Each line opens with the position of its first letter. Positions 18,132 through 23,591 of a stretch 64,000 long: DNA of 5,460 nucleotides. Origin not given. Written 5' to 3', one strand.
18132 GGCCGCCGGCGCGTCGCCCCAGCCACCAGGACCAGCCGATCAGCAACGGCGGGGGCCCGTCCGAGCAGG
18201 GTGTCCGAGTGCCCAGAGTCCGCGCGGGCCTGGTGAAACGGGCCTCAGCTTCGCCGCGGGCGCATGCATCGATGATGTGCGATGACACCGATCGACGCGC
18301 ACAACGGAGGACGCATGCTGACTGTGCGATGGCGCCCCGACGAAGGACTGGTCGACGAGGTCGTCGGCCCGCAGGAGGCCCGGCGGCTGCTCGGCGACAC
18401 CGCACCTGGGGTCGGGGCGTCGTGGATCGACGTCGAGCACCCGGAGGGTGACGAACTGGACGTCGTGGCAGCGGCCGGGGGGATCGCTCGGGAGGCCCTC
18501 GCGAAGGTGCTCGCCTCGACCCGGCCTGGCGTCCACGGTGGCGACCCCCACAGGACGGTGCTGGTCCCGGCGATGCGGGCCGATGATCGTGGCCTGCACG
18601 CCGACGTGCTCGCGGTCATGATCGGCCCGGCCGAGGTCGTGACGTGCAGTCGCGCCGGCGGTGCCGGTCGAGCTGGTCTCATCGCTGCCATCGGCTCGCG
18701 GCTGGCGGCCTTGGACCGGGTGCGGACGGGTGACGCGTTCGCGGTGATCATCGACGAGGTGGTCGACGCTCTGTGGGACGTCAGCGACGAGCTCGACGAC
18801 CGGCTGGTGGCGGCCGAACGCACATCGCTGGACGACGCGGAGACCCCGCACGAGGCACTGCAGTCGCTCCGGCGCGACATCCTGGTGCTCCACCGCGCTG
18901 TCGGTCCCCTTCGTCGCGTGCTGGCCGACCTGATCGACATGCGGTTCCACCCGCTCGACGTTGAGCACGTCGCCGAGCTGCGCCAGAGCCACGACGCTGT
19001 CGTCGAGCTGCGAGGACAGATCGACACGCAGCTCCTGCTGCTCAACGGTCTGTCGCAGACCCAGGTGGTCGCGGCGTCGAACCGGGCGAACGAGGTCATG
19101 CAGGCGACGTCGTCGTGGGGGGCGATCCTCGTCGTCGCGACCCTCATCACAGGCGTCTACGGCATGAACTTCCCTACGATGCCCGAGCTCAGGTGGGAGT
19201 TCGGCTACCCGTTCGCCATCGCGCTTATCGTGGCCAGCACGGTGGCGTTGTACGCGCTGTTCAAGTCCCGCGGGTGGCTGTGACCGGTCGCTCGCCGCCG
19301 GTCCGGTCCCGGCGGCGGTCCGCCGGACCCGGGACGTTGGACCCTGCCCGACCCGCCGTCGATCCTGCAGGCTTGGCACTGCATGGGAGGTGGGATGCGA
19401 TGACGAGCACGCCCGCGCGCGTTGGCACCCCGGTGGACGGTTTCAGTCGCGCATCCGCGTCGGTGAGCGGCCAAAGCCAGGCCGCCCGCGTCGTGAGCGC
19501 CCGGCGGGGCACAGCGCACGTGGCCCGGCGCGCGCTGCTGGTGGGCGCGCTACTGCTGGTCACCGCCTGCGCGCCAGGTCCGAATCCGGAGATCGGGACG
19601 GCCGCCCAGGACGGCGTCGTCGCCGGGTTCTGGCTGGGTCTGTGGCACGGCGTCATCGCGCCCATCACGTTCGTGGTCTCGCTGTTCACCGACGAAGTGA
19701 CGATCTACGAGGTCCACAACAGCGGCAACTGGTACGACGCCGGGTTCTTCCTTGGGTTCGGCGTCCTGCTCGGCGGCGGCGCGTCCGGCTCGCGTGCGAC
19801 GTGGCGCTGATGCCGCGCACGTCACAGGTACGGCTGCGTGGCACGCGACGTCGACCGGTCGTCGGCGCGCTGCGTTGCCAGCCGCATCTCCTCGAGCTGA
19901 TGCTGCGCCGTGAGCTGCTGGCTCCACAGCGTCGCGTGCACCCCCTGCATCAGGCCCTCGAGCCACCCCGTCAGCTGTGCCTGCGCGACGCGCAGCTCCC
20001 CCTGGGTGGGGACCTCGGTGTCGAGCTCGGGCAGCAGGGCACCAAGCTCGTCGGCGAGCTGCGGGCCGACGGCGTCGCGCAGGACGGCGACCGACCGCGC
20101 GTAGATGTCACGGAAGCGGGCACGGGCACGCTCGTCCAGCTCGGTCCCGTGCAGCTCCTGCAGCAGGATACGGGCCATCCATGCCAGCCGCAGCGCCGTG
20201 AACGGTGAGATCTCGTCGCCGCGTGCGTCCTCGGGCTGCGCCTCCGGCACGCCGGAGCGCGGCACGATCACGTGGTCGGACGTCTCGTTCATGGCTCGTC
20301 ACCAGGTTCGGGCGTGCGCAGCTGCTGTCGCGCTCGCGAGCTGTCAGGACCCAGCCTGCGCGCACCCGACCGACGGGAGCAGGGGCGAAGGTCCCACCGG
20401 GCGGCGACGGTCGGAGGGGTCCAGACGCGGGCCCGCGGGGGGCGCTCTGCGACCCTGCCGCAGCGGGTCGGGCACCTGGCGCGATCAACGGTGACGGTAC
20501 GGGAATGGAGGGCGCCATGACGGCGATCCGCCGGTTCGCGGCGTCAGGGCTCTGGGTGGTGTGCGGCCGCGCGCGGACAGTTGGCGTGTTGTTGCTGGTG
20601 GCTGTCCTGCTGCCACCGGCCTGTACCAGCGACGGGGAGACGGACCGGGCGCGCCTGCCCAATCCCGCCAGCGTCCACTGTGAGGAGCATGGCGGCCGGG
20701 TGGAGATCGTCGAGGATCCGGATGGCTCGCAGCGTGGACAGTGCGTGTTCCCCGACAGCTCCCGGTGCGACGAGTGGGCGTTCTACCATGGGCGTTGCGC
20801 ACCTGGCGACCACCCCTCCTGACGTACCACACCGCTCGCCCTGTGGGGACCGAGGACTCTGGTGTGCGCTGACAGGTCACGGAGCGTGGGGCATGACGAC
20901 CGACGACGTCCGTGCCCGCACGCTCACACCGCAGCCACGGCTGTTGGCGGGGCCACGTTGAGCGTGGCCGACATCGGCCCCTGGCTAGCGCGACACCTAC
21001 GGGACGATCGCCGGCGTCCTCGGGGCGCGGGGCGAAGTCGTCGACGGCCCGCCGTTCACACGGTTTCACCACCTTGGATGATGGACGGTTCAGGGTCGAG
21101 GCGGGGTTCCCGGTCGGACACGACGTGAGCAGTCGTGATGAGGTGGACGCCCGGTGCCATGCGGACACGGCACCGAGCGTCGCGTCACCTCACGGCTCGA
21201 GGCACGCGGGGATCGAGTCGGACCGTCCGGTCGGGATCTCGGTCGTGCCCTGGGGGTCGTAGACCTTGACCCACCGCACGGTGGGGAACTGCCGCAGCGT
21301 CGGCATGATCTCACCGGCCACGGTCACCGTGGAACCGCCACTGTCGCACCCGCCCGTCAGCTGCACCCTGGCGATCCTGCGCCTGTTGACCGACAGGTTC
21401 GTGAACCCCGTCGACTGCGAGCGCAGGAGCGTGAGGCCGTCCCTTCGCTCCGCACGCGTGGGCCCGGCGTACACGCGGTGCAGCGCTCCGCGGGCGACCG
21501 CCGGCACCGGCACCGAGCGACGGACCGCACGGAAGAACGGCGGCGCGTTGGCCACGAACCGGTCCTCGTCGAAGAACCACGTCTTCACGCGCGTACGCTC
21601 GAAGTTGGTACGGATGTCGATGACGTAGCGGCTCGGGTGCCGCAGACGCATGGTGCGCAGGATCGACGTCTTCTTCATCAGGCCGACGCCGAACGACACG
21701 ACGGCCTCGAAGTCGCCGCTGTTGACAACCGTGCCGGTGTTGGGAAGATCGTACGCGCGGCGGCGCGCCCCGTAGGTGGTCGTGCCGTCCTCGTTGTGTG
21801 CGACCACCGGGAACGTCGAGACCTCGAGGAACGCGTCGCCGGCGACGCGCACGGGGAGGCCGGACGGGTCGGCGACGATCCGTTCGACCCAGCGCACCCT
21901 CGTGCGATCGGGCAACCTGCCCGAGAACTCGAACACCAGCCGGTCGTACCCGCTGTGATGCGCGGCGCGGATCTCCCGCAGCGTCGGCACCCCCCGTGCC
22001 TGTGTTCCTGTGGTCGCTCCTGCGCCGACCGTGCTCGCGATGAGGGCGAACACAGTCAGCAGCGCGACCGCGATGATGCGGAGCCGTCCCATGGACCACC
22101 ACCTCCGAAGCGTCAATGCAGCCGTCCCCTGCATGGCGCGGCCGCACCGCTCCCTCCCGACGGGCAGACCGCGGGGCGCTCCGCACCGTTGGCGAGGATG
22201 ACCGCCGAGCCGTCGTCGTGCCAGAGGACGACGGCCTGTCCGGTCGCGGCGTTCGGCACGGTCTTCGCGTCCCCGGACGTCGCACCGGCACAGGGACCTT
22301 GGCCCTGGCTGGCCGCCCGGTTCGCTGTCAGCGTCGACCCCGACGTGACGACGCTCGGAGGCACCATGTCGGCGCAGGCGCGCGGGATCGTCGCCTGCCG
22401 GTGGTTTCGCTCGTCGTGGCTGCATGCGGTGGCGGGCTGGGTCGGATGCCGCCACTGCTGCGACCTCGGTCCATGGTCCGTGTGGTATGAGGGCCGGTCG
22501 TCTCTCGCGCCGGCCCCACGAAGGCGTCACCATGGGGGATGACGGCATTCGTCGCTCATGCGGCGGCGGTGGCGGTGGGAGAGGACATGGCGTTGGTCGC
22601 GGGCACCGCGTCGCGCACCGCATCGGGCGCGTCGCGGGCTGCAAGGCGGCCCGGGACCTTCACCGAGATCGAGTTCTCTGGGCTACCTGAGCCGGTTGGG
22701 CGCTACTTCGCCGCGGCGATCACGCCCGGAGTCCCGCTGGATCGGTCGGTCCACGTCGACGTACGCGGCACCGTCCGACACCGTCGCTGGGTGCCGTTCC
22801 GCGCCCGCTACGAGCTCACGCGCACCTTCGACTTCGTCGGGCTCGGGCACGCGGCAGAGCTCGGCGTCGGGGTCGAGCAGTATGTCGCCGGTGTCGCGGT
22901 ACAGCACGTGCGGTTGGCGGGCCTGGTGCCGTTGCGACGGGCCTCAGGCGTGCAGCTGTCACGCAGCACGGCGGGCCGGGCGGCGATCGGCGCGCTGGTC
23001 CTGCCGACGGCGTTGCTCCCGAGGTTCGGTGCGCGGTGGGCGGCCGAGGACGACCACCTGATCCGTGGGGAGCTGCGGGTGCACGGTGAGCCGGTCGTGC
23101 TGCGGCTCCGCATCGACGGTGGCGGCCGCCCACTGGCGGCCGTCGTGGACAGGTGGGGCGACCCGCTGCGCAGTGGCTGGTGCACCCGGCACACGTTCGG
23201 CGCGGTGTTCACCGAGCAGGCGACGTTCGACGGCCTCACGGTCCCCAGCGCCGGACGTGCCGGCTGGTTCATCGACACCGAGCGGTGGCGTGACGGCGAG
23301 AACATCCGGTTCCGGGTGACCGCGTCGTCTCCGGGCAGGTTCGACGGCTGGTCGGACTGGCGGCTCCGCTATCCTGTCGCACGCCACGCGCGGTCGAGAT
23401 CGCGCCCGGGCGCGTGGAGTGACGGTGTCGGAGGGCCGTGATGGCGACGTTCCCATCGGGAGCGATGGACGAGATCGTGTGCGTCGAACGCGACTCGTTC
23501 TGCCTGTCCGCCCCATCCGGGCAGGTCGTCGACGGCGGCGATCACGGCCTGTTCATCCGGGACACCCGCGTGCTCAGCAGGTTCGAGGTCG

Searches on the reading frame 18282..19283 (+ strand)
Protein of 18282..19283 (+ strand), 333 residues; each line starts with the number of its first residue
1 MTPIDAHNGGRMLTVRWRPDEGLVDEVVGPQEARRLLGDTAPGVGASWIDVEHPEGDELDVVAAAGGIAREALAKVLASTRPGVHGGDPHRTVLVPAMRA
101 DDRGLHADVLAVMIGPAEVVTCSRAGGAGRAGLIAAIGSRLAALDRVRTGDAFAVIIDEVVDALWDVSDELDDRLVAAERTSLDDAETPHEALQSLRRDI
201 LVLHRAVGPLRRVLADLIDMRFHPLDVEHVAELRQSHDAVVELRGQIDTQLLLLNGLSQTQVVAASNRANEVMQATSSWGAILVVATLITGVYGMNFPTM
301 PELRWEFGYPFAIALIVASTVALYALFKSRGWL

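Call 65: search_protein_families(library=pfam, proteins=[window:18282-19283:+], max_evalue=0.0001)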
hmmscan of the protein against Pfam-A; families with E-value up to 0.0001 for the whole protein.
window:18282-19283:+ (333 aa): 1 family
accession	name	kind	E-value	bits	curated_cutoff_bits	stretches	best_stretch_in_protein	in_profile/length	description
PF01544.23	CorA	-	3.7e-36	125.4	27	1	47-328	5-291/292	CorA-like Mg2+ transporter protein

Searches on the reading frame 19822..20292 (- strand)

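Call 65: search_protein_families(library=pfam, proteins=[window:19822-20292:-], max_evalue=0.0001)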
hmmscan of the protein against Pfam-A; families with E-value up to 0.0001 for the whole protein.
window:19822-20292:- (156 aa): 1 family
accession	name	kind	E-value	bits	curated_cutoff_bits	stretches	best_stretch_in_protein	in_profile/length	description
PF10759.14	BPA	-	1.2e-30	106.6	29.5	1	30-143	22-136/161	Bacterial proteasome activator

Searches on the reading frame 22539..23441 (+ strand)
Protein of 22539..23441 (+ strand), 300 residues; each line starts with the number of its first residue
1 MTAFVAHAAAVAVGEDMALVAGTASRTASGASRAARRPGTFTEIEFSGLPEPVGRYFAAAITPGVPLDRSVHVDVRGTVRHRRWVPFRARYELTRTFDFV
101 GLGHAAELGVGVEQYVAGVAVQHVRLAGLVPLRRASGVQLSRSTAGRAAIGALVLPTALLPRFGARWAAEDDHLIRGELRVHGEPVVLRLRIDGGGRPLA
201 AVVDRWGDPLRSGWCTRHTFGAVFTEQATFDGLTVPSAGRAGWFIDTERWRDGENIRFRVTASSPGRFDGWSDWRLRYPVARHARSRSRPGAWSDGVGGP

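Call 65: search_protein_families(library=pfam, proteins=[window:22539-23441:+], max_evalue=0.0001)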
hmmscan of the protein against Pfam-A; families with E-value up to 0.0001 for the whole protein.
window:22539-23441:+ (300 aa): 2 families
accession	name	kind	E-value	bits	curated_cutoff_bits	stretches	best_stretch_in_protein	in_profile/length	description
PF20181.5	DUF6544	-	8.8e-29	100.7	25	1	40-250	2-216/221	Family of unknown function (DUF6544)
PF21900.3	DUF6920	-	1.2e-22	81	27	1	48-250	2-210/222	Family of unknown function (DUF6920)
